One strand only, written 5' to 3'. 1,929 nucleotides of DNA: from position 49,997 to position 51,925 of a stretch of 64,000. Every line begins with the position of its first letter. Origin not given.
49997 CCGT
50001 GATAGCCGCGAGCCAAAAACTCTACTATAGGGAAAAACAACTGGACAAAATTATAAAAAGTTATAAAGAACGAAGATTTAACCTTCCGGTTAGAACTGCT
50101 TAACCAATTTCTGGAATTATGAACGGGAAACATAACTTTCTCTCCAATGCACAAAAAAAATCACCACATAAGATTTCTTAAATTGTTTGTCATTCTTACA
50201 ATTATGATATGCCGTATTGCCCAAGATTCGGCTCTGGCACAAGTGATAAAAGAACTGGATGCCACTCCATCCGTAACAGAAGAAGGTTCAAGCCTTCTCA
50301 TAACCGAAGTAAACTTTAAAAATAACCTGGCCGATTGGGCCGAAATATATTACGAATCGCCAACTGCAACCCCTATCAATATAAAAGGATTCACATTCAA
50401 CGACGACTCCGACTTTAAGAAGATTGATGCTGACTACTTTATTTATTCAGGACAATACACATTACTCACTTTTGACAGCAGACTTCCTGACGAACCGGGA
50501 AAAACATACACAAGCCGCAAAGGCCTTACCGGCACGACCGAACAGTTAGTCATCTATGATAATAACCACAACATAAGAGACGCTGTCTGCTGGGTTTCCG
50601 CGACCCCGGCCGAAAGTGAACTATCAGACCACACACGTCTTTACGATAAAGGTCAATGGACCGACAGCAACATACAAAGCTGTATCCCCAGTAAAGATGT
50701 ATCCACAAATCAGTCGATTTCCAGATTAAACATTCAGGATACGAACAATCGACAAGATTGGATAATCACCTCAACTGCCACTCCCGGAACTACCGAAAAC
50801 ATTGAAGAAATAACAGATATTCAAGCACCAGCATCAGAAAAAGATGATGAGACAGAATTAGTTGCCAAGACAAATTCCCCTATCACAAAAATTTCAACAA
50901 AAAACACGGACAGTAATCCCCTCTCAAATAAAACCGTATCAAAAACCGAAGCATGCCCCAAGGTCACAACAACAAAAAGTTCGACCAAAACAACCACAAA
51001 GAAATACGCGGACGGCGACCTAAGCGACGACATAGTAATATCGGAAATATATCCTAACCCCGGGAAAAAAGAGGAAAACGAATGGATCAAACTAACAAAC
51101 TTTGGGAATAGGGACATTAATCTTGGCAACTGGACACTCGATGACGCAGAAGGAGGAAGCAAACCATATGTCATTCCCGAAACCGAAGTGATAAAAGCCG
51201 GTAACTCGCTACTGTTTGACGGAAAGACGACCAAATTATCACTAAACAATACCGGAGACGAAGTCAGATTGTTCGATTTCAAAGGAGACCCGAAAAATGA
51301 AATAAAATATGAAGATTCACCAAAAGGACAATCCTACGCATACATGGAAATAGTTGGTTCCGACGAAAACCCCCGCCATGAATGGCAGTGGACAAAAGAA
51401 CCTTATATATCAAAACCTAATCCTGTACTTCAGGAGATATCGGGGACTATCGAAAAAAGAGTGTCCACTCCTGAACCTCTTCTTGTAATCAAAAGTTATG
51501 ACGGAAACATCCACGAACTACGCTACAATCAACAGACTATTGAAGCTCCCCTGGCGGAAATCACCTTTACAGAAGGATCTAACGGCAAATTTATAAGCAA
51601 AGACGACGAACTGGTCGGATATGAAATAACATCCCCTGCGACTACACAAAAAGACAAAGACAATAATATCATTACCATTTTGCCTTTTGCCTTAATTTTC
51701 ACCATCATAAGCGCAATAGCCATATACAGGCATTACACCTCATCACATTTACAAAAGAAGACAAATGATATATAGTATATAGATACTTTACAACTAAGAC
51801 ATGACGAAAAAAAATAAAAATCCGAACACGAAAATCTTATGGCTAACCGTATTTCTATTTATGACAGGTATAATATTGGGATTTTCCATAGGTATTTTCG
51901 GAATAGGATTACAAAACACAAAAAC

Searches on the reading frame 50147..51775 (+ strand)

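Call 81: search_protein_families(library=pfam, proteins=[window:50147-51775:+], max_evalue=0.0001)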
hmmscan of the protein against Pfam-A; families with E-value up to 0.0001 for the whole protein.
window:50147-51775:+ (542 aa): 1 family
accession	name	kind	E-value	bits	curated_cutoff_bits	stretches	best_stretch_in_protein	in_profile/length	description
PF00932.25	LTD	-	5.9e-20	72.1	34.3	1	294-381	6-100/109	Lamin Tail Domain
